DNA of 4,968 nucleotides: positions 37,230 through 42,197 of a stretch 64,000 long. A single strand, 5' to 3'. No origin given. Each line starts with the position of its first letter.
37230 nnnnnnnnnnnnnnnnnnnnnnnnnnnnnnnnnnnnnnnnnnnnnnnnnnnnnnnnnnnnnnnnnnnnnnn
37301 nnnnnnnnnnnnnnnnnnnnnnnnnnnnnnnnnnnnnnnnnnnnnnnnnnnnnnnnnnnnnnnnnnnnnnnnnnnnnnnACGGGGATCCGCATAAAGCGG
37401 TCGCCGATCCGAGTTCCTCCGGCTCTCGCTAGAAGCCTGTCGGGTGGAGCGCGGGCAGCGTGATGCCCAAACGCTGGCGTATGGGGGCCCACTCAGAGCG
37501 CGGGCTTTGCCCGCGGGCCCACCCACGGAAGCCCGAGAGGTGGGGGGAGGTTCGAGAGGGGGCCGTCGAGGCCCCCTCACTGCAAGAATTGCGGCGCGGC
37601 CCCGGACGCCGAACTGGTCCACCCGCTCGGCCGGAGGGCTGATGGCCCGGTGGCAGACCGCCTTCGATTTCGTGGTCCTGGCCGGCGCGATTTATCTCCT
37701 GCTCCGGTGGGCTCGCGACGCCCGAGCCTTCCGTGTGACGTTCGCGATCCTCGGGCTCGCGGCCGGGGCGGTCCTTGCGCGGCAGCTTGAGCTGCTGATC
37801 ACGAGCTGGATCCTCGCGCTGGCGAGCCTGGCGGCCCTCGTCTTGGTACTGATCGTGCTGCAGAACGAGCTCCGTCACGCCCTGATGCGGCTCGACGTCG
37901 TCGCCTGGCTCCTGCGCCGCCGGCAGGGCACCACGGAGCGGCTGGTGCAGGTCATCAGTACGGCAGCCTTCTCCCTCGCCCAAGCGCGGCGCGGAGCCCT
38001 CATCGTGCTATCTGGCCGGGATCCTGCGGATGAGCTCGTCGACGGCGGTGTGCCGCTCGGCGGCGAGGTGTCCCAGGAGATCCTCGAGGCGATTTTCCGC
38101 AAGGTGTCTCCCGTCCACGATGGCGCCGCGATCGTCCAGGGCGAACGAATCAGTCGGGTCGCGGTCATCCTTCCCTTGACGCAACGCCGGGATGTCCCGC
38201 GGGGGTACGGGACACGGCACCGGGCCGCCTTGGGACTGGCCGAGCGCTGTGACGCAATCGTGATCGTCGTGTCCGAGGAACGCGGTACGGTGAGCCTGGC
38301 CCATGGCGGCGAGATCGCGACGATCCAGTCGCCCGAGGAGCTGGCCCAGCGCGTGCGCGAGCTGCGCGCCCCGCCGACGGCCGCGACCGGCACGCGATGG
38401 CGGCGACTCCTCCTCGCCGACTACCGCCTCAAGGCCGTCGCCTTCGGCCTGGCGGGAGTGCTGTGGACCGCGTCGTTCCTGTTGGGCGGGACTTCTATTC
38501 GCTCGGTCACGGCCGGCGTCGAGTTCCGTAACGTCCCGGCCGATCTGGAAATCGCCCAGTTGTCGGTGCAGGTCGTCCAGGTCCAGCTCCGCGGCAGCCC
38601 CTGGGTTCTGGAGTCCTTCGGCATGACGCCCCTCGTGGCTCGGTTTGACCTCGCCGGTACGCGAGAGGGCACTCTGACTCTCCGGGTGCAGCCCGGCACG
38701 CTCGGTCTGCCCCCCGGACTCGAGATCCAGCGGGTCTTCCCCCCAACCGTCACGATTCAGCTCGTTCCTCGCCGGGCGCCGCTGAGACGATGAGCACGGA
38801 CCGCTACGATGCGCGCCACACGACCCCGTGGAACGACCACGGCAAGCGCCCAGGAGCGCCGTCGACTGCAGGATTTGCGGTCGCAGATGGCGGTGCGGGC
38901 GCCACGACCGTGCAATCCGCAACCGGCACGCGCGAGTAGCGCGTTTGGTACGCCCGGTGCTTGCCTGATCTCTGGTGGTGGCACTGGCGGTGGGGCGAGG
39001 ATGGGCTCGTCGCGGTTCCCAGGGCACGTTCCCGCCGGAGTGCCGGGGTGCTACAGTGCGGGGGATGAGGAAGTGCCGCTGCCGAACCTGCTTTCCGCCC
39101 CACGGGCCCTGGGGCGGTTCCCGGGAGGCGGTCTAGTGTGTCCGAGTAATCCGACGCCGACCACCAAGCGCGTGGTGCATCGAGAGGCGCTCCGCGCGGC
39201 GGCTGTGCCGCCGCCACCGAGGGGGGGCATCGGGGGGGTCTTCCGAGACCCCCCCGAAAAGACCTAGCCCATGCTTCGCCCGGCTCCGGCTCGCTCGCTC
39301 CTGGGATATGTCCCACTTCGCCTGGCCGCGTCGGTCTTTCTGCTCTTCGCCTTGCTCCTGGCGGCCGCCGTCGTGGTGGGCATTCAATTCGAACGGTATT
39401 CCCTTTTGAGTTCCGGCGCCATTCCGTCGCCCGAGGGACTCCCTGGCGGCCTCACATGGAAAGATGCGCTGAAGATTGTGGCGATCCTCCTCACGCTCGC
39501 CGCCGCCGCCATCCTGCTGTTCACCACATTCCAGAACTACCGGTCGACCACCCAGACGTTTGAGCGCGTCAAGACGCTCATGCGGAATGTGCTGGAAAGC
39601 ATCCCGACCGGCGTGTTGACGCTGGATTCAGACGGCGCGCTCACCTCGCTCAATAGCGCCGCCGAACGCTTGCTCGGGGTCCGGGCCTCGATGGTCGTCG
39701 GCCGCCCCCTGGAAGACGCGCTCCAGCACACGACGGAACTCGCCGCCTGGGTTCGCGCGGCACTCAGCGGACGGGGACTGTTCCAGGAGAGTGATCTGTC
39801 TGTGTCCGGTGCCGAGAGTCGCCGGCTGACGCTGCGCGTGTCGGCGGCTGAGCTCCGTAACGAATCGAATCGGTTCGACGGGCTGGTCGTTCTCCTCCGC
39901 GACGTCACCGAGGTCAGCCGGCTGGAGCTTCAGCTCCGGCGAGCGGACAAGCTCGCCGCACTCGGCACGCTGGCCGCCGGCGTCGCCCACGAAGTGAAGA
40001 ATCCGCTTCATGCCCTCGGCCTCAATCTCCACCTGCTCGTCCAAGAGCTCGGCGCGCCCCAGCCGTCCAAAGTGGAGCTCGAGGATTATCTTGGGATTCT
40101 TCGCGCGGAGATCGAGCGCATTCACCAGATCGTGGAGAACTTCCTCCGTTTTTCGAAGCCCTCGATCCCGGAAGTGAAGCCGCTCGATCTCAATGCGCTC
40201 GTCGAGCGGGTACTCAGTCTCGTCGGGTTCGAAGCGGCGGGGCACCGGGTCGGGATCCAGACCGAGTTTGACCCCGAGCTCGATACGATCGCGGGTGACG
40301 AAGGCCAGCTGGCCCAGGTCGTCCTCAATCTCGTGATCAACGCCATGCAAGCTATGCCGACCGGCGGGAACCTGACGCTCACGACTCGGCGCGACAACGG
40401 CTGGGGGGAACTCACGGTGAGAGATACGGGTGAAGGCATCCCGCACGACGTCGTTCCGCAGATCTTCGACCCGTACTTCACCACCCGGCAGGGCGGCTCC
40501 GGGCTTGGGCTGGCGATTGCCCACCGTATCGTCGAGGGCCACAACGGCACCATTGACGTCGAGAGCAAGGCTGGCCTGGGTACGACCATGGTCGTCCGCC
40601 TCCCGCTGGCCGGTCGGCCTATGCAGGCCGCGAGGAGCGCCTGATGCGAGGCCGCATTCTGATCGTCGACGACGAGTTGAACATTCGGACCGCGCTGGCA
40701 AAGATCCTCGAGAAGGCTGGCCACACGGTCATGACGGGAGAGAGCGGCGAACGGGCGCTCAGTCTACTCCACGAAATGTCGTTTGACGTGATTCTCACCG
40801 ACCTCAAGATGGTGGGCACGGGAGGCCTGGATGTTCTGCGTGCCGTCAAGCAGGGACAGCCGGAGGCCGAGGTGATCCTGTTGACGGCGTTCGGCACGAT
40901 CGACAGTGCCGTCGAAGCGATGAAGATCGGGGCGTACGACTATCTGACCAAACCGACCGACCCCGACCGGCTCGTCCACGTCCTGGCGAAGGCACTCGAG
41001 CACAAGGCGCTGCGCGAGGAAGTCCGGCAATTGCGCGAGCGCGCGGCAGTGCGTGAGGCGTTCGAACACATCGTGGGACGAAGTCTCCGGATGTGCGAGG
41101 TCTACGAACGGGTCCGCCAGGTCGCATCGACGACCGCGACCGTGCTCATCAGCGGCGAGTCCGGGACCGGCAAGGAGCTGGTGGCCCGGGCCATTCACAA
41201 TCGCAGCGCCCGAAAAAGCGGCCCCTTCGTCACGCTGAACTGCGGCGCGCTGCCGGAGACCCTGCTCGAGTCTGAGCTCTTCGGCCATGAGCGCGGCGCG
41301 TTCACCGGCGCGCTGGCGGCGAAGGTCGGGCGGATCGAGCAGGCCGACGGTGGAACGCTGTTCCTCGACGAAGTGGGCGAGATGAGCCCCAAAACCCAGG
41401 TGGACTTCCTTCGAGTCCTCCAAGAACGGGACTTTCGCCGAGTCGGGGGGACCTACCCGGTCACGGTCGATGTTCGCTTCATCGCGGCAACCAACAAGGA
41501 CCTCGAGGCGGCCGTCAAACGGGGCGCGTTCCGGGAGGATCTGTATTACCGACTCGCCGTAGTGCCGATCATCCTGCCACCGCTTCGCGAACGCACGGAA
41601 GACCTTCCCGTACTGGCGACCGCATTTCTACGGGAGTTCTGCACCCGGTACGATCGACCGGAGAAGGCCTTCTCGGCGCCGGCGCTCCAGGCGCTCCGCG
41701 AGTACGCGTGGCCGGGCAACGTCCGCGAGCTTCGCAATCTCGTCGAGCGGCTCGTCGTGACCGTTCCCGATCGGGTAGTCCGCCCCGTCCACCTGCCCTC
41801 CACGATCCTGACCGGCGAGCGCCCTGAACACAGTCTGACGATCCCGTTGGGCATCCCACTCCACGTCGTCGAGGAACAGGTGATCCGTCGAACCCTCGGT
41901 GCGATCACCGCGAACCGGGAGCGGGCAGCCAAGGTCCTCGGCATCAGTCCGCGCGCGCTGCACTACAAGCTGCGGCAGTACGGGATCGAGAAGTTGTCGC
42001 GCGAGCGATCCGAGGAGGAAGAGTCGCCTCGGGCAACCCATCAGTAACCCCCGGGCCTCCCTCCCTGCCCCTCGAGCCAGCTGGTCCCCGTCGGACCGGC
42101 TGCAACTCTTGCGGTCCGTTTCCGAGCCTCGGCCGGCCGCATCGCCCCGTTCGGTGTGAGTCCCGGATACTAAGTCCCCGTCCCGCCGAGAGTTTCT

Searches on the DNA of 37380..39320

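Call 88: search_rna_families(source=window, start=37380, end=39320, threshold=evalue, max_evalue=1)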
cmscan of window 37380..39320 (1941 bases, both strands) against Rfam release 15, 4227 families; matches with E-value up to 1: 1.
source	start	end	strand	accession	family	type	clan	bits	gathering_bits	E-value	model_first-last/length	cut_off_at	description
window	38698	38778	-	RF02760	sR035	Gene; sRNA;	-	16.2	233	0.16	46-133/206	no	sR035 sRNA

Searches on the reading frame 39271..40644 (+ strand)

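Call 23: search_protein_families(library=pfam, proteins=[window:39271-40644:+], max_evalue=0.01)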
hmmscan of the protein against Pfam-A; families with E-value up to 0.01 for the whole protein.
window:39271-40644:+ (457 aa): 9 families
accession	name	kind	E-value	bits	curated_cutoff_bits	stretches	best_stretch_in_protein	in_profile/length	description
PF02518.31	HATPase_c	-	1.1e-28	100.4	26.4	1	342-447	1-110/111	Histidine kinase-, DNA gyrase B-, and HSP90-like ATPase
PF00989.32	PAS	-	9.3e-15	55.1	22.6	1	103-212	2-113/113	PAS fold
PF00512.31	HisKA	-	3.3e-13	49.9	26.9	1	231-296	2-62/66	His Kinase A (phospho-acceptor) domain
PF08448.16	PAS_4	-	1.6e-11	44.9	23.1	1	108-216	1-109/110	PAS fold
PF13188.13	PAS_8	-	1.3e-07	31.7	21.8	1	104-154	3-50/65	PAS domain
PF13426.13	PAS_9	-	1.1e-06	29.2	27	1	112-214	1-103/103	PAS domain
PF12860.13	PAS_7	-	2.1e-05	25.1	27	1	108-161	1-55/115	PAS fold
PF10090.15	HPTransfase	-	8.4e-05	22.8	22.9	1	348-390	33-75/123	Histidine phosphotransferase C-terminal domain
PF13596.12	PAS_10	-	0.00017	22.6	22.1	1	104-213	1-106/106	PAS domain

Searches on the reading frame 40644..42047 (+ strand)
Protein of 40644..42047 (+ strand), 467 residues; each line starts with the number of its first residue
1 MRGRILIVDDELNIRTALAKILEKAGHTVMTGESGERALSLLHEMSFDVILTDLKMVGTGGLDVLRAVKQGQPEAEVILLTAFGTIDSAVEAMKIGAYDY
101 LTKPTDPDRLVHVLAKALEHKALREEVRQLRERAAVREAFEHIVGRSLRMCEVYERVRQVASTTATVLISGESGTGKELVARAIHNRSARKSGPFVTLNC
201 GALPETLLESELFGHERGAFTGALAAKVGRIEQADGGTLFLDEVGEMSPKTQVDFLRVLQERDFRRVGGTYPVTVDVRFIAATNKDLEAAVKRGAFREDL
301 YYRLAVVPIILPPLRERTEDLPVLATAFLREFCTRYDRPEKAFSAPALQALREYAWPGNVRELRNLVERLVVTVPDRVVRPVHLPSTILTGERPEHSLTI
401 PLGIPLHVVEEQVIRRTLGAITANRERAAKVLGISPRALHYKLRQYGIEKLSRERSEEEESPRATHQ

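Call 80: search_protein_families(library=pfam, proteins=[window:40644-42047:+], max_evalue=0.001)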
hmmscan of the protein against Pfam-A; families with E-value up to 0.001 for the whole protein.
window:40644-42047:+ (467 aa): 9 families
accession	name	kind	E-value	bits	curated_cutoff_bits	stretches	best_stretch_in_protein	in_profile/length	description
PF00158.32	Sigma54_activat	-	3.1e-72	242.2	20.2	1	143-309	1-167/168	Sigma-54 interaction domain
PF00072.30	Response_reg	-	8.6e-29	100.4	30.2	1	5-114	1-110/111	Response regulator receiver domain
PF25601.1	AAA_lid_14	-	5.6e-25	87.4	27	1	315-396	1-82/87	AAA+ ATPase lid domain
PF14532.12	Sigma54_activ_2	-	6.9e-23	81.9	25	1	144-314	1-138/138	Sigma-54 interaction domain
PF02954.25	HTH_8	-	5.9e-08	32.8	22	1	409-446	5-42/42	Bacterial regulatory protein, Fis family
PF07728.20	AAA_5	-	5.3e-07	30.2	22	1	167-285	2-123/139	AAA domain (dynein-related subfamily)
PF00004.35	AAA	-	8.2e-06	26.7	21.2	1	167-298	1-125/131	ATPase family associated with various cellular activities (AAA)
PF13191.12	AAA_16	-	4e-05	24.6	32.6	1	144-260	3-121/167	AAA ATPase domain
PF01078.27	Mg_chelatase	-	0.00045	20.1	20.3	0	222-258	93-128/207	Magnesium chelatase, subunit ChlI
